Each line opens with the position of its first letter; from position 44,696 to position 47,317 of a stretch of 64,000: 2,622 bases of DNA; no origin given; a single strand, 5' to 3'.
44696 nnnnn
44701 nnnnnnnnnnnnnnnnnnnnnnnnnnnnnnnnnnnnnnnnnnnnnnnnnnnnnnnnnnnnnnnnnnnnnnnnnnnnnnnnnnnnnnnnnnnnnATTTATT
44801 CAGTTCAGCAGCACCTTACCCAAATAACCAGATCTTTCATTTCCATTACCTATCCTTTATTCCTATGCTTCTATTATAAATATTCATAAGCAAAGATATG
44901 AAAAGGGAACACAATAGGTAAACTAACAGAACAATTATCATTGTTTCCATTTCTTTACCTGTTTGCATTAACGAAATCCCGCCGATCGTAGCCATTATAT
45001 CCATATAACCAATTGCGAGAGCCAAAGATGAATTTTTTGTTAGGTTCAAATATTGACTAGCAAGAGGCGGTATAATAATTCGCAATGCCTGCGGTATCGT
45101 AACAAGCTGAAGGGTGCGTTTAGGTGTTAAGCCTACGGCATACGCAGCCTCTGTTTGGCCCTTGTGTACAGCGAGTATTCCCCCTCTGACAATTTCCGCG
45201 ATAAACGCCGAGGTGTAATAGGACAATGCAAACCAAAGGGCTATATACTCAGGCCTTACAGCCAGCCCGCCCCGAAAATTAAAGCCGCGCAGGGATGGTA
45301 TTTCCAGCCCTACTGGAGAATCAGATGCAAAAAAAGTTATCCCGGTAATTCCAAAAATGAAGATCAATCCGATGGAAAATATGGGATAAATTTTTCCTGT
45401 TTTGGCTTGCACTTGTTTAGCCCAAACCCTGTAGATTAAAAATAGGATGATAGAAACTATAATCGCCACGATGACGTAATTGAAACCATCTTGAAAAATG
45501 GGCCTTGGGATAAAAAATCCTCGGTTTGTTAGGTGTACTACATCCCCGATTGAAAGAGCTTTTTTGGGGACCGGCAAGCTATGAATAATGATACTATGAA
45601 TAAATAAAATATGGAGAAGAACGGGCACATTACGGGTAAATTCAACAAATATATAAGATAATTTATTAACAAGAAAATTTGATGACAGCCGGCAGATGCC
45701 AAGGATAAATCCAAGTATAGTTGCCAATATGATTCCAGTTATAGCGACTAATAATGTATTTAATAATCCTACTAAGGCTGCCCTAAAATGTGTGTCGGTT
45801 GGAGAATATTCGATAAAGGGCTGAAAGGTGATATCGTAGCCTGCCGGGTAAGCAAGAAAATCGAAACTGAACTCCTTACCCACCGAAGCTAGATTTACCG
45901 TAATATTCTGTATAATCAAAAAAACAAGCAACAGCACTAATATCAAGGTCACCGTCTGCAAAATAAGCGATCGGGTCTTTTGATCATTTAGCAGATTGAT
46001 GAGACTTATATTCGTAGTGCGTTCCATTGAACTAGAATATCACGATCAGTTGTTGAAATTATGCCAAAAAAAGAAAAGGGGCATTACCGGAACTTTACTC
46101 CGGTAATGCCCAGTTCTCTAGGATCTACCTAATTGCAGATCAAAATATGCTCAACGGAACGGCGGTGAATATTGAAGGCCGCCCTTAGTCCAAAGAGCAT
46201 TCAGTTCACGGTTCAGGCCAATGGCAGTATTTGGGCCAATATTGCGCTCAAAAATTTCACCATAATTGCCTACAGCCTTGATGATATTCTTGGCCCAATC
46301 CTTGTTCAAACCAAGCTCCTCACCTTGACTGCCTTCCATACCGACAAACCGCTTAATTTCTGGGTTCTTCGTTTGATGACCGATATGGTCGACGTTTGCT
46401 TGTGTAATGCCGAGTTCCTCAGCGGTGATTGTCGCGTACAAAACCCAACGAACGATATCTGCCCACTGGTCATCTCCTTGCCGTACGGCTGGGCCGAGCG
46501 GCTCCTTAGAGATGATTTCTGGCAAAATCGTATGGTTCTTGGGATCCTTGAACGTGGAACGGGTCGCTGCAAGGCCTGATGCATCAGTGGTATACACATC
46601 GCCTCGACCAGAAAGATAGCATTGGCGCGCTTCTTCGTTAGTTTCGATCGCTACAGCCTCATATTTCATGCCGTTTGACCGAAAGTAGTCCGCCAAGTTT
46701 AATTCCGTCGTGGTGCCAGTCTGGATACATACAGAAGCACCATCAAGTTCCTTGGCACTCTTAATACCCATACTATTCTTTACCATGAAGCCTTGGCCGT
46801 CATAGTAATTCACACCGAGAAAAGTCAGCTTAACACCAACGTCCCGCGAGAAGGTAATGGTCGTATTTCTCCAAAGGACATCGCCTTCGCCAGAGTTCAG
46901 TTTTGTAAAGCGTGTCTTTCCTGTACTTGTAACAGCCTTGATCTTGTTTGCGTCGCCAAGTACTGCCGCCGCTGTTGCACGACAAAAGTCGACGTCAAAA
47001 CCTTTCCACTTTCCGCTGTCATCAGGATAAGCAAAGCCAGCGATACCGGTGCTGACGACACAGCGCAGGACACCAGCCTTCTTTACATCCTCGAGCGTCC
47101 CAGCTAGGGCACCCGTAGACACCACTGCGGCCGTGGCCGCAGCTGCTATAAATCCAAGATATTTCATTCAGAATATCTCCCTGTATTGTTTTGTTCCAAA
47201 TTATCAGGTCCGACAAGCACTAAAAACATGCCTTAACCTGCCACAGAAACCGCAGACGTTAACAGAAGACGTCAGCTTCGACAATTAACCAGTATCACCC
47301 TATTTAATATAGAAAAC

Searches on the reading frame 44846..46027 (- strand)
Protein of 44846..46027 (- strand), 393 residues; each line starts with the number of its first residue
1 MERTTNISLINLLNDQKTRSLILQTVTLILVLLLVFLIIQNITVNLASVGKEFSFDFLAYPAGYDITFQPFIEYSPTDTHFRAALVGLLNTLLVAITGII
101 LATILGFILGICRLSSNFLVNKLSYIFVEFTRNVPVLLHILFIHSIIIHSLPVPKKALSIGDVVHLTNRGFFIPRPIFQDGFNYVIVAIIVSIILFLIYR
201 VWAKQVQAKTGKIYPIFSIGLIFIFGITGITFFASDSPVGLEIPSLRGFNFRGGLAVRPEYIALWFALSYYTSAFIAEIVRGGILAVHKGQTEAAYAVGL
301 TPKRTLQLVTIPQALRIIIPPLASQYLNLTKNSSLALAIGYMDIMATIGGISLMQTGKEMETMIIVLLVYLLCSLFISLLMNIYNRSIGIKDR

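Call 80: search_protein_families(library=pfam, proteins=[window:44846-46027:-], max_evalue=0.001)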
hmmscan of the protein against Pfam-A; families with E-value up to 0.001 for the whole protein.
window:44846-46027:- (393 aa): 1 family
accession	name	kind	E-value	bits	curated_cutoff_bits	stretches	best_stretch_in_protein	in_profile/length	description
PF00528.27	BPD_transp_1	-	1.6e-11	44.7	26.4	1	103-388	2-182/184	Binding-protein-dependent transport system inner membrane component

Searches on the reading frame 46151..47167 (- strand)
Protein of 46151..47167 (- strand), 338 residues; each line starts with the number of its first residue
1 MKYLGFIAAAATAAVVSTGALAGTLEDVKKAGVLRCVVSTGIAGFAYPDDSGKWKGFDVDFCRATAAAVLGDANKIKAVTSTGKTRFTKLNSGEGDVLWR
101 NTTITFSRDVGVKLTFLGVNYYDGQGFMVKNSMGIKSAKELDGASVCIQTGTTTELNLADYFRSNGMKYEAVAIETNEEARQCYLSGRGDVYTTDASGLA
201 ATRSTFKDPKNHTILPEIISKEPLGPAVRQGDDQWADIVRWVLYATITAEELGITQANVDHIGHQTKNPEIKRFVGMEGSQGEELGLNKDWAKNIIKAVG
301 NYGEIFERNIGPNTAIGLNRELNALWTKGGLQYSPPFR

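Call 80: search_protein_families(library=pfam, proteins=[window:46151-47167:-], max_evalue=0.001)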
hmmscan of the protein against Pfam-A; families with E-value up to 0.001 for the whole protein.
window:46151-47167:- (338 aa): 2 families
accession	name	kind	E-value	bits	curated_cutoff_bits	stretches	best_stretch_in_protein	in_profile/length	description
PF00497.25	SBP_bac_3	-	2.4e-13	50.4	26.4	1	34-248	1-118/132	Bacterial extracellular solute-binding proteins, family 3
PF09084.16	NMT1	-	0.00068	20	20.5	0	102-193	51-145/216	NMT1/THI5 like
